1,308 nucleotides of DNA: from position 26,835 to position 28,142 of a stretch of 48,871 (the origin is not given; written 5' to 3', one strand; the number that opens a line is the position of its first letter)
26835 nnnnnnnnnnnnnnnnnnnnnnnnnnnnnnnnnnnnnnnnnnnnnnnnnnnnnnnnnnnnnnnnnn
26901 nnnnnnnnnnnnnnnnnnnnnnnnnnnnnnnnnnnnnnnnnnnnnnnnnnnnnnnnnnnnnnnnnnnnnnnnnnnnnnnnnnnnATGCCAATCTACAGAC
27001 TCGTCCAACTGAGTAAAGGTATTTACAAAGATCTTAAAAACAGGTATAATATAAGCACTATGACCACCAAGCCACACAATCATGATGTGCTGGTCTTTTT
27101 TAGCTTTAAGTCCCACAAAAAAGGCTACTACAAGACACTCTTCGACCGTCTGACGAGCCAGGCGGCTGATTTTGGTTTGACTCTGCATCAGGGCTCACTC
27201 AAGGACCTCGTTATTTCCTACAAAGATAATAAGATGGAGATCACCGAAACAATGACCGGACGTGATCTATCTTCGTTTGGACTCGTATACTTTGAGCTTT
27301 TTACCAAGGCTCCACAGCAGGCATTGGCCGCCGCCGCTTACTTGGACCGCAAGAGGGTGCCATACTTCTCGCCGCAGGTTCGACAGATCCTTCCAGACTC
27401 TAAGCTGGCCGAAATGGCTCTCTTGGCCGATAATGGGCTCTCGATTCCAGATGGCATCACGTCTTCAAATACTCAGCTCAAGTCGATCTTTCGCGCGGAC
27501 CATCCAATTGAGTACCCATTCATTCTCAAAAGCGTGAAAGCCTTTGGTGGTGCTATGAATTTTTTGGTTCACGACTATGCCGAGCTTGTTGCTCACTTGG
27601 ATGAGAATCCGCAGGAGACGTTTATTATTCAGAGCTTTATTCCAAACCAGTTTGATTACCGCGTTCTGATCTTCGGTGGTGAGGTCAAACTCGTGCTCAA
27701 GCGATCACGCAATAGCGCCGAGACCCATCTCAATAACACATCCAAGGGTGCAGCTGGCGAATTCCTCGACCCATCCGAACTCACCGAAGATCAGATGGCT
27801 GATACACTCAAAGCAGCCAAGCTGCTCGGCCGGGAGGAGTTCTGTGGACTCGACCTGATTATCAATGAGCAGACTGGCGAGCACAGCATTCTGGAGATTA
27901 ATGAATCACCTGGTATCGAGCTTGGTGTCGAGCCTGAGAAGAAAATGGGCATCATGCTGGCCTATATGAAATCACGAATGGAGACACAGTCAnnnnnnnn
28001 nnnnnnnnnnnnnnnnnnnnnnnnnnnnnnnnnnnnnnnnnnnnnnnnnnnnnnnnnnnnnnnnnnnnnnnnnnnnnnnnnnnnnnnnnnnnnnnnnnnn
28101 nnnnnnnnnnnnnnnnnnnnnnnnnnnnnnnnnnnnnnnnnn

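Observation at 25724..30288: Translationally coupled MurF-like ligase plus three RimK-type ATP-grasp ligases, one fused to a RimB-like aspartic peptidase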

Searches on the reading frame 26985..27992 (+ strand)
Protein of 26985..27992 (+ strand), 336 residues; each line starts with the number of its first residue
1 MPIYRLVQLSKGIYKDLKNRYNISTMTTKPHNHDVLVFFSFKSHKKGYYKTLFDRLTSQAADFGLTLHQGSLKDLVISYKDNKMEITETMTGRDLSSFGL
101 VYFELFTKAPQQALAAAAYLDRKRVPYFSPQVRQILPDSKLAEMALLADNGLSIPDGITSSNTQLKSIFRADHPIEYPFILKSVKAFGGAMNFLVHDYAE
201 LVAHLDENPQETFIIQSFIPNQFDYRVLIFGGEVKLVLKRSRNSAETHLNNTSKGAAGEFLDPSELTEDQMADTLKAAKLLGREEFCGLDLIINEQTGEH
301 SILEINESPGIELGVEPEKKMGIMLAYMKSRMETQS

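Call 3: search_protein_families(library=pfam, proteins=[window:26985-27992:+], max_evalue=0.01)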
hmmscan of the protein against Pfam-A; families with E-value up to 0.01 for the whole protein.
window:26985-27992:+ (336 aa): 3 families
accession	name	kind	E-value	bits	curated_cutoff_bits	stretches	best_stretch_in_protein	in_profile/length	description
PF08443.16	RimK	-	8.5e-14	52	21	1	139-323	3-178/188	RimK-like ATP-grasp domain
PF02655.19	ATP-grasp_3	-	7.2e-07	29.9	23.2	1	140-306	4-154/160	ATP-grasp domain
PF02786.22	CPSase_L_D2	-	0.0002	21.4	19.8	1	147-311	9-182/211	Carbamoyl-phosphate synthase L chain, ATP binding domain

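Call 4: search_protein_families(library=ncbifam, proteins=[window:26985-27992:+], max_evalue=0.01)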
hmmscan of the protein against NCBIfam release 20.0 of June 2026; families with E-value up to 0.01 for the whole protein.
window:26985-27992:+ (336 aa): 9 families
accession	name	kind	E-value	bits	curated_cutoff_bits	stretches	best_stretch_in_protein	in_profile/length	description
TIGR00768.1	rimK_fam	subfamily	2e-18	66.8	143.4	1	111-312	59-258/276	RimK family alpha-L-glutamate ligase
NF040720.1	MptN_Meth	equivalog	7.4e-10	38.4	350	1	199-311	164-271/291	tetrahydromethanopterin:alpha-L-glutamate ligase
NF038074.1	fam_STM4014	hypoth_equivalog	6.1e-07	29.1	175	1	221-306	238-324/349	STM4014 family protein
TIGR04443.1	F420_CofF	equivalog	7.6e-06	25.2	300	1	140-321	93-274/283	coenzyme gamma-F420-2:alpha-L-glutamate ligase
NF003573.0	PRK05246.1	equivalog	1.7e-05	23.8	272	1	158-294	140-277/316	glutathione synthase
TIGR02068.2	cya_phycin_syn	equivalog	3.9e-05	21.8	850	0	140-240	214-314/862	cyanophycin synthetase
NF002378.0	PRK01372.1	subfamily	4.2e-05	22.4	243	1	140-311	101-273/305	D-alanine--D-alanine ligase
NF007764.0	PRK10446.1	equivalog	7.8e-05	22.1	331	1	139-323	99-278/300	30S ribosomal protein S6--L-glutamate ligase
NF009402.0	PRK12767.1-1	equivalog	0.0012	17.8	218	1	130-252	107-232/329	carbamoyl phosphate synthase-like protein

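Call 84: search_protein_families(library=padloc, proteins=[window:27060-27992:+], max_evalue=0.001)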
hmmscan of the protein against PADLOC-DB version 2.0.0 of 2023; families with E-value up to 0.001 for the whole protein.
window:27060-27992:+ (311 aa): 0 families
